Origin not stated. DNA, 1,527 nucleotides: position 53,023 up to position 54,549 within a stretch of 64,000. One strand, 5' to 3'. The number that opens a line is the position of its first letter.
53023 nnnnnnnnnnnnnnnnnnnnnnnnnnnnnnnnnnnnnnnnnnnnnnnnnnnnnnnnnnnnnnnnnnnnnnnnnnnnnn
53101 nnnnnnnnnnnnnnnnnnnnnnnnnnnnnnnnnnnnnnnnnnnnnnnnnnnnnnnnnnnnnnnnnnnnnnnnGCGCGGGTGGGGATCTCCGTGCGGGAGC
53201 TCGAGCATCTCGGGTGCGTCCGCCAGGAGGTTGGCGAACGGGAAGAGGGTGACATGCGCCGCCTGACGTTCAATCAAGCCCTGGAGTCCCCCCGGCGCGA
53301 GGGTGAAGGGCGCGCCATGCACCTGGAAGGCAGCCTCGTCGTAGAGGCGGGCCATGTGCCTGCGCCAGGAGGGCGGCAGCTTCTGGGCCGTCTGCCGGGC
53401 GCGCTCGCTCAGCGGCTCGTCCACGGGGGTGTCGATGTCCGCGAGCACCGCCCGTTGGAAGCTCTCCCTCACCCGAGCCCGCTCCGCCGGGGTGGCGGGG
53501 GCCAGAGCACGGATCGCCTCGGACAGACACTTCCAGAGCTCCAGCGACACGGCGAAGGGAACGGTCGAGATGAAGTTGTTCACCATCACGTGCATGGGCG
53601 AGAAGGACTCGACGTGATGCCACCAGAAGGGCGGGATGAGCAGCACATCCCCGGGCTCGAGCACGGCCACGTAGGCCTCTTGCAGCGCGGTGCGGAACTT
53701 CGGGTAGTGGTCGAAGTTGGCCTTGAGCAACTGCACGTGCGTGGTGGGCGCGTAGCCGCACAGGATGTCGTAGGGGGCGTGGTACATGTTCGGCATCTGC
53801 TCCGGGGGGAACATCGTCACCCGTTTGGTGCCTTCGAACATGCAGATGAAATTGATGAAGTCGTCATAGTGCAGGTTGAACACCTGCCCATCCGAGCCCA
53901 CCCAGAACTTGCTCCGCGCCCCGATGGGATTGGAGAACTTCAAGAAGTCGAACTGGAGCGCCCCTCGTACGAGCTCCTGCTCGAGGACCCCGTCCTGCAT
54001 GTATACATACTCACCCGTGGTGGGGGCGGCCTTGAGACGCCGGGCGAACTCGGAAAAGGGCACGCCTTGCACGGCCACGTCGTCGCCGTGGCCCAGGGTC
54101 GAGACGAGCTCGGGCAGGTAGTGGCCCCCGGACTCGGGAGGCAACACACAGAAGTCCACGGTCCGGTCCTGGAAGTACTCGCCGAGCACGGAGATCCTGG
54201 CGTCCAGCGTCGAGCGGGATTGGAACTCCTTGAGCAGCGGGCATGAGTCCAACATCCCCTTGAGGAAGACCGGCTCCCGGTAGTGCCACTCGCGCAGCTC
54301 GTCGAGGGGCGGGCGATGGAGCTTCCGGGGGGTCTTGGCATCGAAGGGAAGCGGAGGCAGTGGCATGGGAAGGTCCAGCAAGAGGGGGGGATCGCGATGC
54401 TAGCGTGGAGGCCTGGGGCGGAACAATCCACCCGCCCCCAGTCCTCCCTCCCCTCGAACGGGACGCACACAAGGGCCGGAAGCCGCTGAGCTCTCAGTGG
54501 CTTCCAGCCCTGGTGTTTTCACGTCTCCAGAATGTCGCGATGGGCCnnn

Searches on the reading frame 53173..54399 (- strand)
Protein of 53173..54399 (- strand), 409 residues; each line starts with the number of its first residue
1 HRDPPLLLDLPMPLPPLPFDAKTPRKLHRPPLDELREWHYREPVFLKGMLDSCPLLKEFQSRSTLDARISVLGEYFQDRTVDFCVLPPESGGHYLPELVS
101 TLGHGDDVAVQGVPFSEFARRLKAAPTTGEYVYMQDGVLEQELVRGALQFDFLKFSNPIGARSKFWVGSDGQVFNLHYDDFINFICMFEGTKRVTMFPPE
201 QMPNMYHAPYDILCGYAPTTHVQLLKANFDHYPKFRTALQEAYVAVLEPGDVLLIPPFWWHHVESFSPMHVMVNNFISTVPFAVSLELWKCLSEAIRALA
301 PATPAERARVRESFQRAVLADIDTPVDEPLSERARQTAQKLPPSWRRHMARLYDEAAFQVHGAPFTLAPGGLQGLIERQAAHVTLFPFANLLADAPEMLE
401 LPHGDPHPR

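Call 107: search_protein_families(library=pfam, proteins=[window:53173-54399:-], max_evalue=0.001)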
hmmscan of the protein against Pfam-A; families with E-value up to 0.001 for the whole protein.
window:53173-54399:- (409 aa): 2 families
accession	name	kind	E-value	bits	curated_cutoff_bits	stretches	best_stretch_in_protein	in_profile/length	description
PF13621.12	Cupin_8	-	2.4e-39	136.2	27.4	1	41-276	13-245/252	Cupin-like domain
PF08007.18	JmjC_2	-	1.2e-05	25.2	22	1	169-273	32-117/127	JmjC domain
